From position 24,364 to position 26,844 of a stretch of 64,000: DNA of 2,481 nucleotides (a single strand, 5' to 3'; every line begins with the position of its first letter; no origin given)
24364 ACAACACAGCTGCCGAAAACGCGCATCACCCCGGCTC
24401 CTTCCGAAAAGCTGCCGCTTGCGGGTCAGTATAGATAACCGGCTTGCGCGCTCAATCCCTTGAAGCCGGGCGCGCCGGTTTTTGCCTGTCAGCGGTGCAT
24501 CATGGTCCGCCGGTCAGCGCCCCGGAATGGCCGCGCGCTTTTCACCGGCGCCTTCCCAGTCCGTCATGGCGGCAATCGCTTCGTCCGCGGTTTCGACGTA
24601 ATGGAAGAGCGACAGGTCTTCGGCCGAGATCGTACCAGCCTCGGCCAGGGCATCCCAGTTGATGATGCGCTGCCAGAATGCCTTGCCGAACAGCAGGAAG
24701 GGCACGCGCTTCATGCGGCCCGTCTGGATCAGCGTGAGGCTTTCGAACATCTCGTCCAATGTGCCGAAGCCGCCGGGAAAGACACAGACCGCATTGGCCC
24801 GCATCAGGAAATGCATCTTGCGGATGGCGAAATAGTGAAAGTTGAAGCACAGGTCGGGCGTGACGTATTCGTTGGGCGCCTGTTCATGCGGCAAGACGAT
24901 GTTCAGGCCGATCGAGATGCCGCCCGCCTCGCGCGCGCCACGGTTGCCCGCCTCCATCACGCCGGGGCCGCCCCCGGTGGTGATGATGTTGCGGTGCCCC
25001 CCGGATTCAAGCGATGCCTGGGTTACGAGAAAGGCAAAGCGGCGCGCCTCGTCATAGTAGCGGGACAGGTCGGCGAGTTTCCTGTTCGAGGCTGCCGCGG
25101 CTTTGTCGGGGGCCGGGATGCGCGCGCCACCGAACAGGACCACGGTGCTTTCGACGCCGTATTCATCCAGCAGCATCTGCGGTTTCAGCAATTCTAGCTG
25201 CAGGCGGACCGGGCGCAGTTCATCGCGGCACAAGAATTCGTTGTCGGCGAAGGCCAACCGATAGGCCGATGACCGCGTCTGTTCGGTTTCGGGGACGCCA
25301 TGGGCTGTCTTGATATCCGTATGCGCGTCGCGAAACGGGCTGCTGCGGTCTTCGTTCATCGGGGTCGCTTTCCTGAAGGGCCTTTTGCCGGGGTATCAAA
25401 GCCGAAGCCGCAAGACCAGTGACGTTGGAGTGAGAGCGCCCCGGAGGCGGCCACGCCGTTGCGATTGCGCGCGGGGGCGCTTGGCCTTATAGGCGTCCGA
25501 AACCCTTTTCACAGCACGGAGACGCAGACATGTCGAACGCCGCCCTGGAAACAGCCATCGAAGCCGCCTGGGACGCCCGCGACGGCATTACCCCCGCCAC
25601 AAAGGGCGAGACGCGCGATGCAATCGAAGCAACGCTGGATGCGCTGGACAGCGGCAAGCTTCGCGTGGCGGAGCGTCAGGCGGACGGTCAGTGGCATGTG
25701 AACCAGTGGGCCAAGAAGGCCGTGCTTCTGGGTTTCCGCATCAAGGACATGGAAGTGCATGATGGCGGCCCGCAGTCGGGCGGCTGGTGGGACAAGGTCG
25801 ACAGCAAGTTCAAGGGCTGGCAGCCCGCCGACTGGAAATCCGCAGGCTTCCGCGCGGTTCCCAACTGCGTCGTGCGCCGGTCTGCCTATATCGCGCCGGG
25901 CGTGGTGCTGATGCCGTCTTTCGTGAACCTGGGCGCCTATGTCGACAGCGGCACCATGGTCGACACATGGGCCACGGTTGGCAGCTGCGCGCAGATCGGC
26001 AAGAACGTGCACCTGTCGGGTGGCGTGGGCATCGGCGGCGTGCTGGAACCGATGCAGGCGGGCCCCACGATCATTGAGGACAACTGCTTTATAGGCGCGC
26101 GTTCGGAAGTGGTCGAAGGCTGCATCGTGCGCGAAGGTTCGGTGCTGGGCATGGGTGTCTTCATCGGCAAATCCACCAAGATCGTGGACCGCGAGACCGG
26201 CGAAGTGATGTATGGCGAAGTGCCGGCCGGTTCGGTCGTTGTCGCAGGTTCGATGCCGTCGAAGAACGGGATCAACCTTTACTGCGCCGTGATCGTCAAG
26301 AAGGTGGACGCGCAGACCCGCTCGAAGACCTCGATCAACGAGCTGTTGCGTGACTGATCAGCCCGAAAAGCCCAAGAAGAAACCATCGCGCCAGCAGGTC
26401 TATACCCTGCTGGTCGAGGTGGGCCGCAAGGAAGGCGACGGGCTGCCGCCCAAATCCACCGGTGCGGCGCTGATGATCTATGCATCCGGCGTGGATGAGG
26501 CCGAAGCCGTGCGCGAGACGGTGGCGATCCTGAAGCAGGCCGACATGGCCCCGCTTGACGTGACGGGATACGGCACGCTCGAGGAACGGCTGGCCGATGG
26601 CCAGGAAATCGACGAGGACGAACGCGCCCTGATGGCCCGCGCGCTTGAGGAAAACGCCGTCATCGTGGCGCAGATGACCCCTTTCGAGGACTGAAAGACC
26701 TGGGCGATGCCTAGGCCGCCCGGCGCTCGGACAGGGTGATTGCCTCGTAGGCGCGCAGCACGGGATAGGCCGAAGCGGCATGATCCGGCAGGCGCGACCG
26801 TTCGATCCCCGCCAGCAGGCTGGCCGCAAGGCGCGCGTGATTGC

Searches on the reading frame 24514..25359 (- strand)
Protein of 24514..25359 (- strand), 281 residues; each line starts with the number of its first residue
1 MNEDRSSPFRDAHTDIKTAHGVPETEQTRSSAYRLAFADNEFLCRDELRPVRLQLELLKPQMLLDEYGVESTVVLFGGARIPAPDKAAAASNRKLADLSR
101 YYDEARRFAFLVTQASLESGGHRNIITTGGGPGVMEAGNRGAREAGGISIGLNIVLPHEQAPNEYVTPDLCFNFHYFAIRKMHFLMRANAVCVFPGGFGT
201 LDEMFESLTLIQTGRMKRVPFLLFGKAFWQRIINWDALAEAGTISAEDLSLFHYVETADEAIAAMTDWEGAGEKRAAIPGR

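Call 77: search_protein_families(library=ncbifam, proteins=[window:24514-25359:-], max_evalue=0.001)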
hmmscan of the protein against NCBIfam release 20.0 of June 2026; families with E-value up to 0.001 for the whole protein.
window:24514-25359:- (281 aa): 3 families
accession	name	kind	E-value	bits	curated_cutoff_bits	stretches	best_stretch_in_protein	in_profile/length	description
TIGR00730.1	TIGR00730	subfamily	6.3e-29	101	96.35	1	125-266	35-176/178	TIGR00730 family Rossman fold protein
TIGR00725.1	TIGR00725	hypoth_equivalog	2.8e-11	43.1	106.9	1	103-209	14-113/159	TIGR00725 family protein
NF058542.1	CtkRMPhLog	equivalog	8e-09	35.7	300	1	125-265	35-175/177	cytokinin riboside 5'-monophosphate phosphoribohydrolase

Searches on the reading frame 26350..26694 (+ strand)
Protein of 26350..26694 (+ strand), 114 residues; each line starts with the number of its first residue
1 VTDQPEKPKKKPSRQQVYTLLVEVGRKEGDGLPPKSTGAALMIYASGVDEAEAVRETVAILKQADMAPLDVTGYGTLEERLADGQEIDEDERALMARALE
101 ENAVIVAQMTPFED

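Call 3: search_protein_families(library=pfam, proteins=[window:26350-26694:+], max_evalue=1)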
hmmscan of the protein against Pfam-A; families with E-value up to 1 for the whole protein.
window:26350-26694:+ (114 aa): 1 family
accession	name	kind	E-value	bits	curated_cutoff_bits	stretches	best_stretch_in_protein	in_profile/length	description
PF01571.26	GCV_T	-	0.041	13.6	25.6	1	44-108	24-93/255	Aminomethyltransferase folate-binding domain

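Call 4: search_protein_families(library=ncbifam, proteins=[window:26350-26694:+], max_evalue=1)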
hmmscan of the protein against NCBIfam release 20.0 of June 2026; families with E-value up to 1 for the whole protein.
window:26350-26694:+ (114 aa): 0 families

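Call 76: search_protein_families(library=padloc, proteins=[window:26350-26694:+], max_evalue=0.01)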
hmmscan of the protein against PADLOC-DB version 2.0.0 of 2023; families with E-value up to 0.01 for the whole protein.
window:26350-26694:+ (114 aa): 0 families
